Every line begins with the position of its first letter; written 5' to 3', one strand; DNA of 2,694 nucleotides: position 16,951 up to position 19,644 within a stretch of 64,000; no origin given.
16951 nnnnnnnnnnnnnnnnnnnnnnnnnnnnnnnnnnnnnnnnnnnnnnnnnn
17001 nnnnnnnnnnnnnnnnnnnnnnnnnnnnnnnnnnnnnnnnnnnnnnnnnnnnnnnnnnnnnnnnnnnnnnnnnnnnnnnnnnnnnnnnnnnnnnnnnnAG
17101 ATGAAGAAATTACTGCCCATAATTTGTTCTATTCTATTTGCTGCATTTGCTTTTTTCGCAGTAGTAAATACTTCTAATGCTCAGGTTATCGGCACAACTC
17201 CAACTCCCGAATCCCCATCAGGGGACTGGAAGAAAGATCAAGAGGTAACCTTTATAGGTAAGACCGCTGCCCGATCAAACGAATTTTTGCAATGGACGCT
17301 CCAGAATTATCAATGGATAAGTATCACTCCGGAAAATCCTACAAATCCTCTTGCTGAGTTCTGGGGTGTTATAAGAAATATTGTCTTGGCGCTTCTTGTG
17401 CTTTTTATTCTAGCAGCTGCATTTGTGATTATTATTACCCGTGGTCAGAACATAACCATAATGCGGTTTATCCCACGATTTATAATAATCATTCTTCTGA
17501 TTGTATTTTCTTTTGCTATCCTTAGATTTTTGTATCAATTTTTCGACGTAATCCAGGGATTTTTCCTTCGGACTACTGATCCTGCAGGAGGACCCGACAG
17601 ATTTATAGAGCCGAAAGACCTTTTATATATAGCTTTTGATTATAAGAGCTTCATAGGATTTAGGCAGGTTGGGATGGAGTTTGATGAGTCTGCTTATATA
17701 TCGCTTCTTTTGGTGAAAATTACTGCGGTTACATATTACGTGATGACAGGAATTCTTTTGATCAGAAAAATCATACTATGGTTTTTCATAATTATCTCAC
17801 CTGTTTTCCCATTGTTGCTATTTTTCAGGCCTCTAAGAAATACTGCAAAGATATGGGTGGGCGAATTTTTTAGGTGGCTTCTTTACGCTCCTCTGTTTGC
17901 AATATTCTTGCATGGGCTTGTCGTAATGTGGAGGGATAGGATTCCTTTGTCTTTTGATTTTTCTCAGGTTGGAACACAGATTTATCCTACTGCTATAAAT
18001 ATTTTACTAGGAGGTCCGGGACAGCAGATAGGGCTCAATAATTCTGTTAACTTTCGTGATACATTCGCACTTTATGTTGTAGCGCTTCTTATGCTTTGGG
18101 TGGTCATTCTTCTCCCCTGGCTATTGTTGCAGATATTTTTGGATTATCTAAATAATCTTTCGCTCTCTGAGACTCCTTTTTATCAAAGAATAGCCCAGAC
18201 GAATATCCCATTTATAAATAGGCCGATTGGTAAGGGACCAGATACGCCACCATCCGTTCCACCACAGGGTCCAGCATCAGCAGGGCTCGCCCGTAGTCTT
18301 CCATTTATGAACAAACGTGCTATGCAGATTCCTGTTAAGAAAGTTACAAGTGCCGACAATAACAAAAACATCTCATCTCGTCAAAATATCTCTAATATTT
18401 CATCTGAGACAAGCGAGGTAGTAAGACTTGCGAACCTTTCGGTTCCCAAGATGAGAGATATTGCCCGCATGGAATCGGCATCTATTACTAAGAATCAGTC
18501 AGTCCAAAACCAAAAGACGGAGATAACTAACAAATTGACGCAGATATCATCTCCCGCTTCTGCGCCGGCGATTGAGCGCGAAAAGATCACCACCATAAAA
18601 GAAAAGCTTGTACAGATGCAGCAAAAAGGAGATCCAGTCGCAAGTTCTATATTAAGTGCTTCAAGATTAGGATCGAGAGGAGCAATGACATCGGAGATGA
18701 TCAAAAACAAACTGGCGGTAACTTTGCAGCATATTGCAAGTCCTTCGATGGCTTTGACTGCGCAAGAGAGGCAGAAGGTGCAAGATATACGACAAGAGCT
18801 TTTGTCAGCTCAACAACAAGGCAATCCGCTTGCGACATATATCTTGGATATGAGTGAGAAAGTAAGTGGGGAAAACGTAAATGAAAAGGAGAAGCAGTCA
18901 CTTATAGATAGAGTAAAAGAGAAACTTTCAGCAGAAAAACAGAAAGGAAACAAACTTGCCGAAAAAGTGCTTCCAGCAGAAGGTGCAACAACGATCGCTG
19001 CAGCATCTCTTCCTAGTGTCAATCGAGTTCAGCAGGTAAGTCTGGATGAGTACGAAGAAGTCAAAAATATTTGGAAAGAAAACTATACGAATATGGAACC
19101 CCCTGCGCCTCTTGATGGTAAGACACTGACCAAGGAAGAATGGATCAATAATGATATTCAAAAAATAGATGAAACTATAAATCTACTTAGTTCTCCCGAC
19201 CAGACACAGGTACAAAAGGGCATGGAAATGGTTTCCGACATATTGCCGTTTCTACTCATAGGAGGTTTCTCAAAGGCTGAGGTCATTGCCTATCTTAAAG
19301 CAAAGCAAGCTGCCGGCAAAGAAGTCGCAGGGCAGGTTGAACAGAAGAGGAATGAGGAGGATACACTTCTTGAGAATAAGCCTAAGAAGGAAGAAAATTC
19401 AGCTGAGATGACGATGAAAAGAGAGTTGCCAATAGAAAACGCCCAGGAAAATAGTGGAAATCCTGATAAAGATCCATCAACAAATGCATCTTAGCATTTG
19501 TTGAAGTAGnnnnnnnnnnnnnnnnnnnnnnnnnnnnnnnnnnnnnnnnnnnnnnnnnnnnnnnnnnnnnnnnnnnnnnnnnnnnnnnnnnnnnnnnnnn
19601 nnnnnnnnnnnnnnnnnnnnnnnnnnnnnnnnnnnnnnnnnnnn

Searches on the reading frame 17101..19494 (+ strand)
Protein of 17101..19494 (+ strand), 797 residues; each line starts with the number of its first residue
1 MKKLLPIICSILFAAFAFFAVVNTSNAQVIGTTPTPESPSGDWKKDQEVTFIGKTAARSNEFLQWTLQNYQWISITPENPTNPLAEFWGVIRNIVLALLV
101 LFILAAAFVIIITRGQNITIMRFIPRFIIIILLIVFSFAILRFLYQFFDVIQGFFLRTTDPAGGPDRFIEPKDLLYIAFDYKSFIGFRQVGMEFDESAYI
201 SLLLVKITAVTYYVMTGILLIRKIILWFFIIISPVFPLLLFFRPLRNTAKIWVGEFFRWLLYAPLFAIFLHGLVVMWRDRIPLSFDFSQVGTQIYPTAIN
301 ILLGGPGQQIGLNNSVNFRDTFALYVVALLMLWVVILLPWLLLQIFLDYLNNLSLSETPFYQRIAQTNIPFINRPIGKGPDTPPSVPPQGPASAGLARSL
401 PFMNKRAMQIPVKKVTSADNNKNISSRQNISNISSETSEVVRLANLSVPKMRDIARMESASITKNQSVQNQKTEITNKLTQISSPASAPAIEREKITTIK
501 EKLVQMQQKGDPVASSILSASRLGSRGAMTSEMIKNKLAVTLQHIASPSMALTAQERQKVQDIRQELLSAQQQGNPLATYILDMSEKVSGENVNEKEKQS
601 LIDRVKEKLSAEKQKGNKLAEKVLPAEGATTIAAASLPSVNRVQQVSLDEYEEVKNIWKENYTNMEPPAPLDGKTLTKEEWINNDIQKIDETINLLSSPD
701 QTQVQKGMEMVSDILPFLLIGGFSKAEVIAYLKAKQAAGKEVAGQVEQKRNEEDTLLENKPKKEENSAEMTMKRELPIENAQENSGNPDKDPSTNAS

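Call 11: search_protein_families(library=pfam, proteins=[window:17101-19494:+], max_evalue=0.001)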
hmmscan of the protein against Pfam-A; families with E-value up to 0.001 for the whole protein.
window:17101-19494:+ (797 aa): 0 families

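Call 14: search_protein_families(library=ncbifam, proteins=[window:17101-19494:+], max_evalue=0.001)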
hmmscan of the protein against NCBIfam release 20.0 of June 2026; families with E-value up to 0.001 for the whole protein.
window:17101-19494:+ (797 aa): 0 families

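Call 33: search_protein_families(library=pfam, proteins=[window:17101-19494:+], max_evalue=1)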
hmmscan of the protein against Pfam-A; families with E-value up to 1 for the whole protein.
window:17101-19494:+ (797 aa): 0 families

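Call 67: find_homologous_proteins(query=window:17101-19494:+, max_evalue=0.00001)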
Query window:17101-19494:+ (797 aa): 651 proteins with E <= 0.00001 among 8000 candidates; the best 120 are listed.
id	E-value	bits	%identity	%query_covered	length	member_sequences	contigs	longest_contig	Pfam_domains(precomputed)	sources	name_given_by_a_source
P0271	0.0e+0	1756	100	100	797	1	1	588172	-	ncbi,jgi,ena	-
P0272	0.0e+0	1599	91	100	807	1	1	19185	-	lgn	-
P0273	0.0e+0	1435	82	98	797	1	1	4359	-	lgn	-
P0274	0.0e+0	1428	81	99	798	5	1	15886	-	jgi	-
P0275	0.0e+0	1402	80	99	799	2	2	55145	-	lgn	-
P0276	0.0e+0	1400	79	99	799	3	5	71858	-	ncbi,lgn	-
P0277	0.0e+0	1357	77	100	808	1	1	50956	-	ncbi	-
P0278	0.0e+0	1345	77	97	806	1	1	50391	-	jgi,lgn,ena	-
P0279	0.0e+0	1323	75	100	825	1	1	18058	-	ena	-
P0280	0.0e+0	1295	75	99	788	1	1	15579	-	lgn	-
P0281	0.0e+0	1281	73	99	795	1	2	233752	PF19590.5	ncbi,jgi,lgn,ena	-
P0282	3.3e-290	983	56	99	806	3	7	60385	-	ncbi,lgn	-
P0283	1.9e-271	921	54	73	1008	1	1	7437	-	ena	-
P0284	3.2e-271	920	56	94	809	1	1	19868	-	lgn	-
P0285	2.9e-265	901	81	65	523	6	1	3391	-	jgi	-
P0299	4.6e-241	821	42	79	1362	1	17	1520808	PF04610.20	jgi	jgi:hypothetical protein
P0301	4.9e-241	820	50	98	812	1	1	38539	PF04610.20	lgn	-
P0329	1.0e-236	806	51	99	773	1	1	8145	PF04610.20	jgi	-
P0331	1.9e-236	805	49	98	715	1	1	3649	PF04610.20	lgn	-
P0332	2.5e-236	805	48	95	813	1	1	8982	PF04610.20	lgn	-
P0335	8.1e-236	803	41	79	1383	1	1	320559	-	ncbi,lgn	-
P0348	3.5e-233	794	51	97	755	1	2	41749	PF04610.20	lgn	-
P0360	1.2e-230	786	50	98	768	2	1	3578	PF04610.20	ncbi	-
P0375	3.6e-228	778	50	97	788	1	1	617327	-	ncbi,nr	ncbi:MAG: hypothetical protein HYT08_02645 [Candidatus Levybacteria bacterium]|nr:hypothetical prote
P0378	1.2e-227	776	47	74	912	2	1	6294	PF04610.20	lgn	-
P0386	5.5e-227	774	39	97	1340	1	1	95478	PF04610.20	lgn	-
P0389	1.6e-226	772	47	73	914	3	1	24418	PF04610.20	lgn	-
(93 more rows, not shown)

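Call 68: find_encoding_contigs(protein=P0335, flank=9000, max_places=1)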
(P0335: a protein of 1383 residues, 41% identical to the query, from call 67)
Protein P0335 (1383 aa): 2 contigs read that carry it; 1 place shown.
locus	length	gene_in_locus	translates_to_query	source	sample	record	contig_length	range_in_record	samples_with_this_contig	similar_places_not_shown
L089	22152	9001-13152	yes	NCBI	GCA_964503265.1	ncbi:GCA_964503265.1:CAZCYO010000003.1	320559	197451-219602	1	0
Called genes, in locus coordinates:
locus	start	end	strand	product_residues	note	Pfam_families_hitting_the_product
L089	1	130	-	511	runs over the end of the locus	PF02366:PMT (weak)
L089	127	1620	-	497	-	-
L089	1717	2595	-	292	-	PF01026:TatD_DNase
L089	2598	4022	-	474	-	PF00133:tRNA-synt_1, PF09334:tRNA-synt_1g, PF00133:tRNA-synt_1, PF01406:tRNA-synt_1e (weak)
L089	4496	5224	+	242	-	PF03444:WHD_HrcA (weak), PF01628:HrcA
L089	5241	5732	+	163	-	PF01025:GrpE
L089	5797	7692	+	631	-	PF00012:HSP70, PF06723:MreB_Mbl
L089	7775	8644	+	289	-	PF00226:DnaJ, PF01556:DnaJ_C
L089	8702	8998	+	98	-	PF18895:T4SS_pilin (weak)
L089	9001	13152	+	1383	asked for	-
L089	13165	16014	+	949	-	PF02861:Clp_N, PF23569:NBD_SMAX1, PF00004:AAA, PF17871:AAA_lid_9, PF00004:AAA, PF07724:AAA_2, PF07728:AAA_5, PF10431:ClpB_D2-small, +9 more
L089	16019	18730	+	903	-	-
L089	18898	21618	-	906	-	-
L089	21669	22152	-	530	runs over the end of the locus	-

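Call 69: find_encoding_contigs(protein=P0375, flank=9000, max_places=1)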
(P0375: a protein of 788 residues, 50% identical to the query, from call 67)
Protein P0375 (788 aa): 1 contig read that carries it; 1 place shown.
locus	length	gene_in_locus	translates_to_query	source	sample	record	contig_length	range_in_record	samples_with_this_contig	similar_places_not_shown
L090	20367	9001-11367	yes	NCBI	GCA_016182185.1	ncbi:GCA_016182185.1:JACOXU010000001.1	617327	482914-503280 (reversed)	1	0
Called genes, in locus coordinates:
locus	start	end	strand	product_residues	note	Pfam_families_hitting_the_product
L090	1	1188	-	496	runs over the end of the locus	-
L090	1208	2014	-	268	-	PF01026:TatD_DNase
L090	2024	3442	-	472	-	PF00133:tRNA-synt_1, PF01406:tRNA-synt_1e (weak), PF01921:tRNA-synt_1f (faint), PF09334:tRNA-synt_1g, PF00133:tRNA-synt_1, PF01406:tRNA-synt_1e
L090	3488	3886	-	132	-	-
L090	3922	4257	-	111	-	-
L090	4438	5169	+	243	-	PF03444:WHD_HrcA (weak), PF01628:HrcA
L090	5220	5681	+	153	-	PF01025:GrpE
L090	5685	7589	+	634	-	PF00012:HSP70, PF06723:MreB_Mbl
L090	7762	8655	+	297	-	PF00226:DnaJ, PF01556:DnaJ_C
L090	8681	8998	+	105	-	PF18895:T4SS_pilin (faint)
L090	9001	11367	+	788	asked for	-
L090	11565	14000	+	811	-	PF02861:Clp_N, PF23569:NBD_SMAX1, PF00004:AAA, PF17871:AAA_lid_9, PF00004:AAA, PF07724:AAA_2, PF07728:AAA_5, PF10431:ClpB_D2-small, +6 more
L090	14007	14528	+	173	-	-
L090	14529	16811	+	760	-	PF07504:FTP (weak), PF01447:Peptidase_M4, PF02868:Peptidase_M4_C, PF13620:CarboxypepD_reg (faint), PF17210:SdrD_B (weak)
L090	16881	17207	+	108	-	-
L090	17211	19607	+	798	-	PF00004:AAA (faint), PF00158:Sigma54_activat (faint), PF17871:AAA_lid_9, PF07724:AAA_2, PF07728:AAA_5 (weak), PF10431:ClpB_D2-small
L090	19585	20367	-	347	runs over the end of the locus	-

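Call 74: find_encoding_contigs(protein=P0271, flank=3000, max_places=3)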
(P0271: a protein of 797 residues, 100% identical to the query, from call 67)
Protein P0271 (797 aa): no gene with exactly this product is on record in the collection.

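Call 76: search_protein_families(library=pfam, alignment_id=A2, max_evalue=0.01)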
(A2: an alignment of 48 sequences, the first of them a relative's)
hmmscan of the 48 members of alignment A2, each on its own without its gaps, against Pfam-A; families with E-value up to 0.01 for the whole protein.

A. member 1, P0271 (797 aa): 0 families

B. families by the number of members that match (of 48 scanned): 2 families
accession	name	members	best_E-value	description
PF04610.19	TrbL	23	8.3e-07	TrbL/VirB6 plasmid conjugal transfer protein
PF06907.19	LXN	1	0.0033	Latexin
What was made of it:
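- TrbL/VirB6 signal is found in 23/48 orthologues (call 76).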
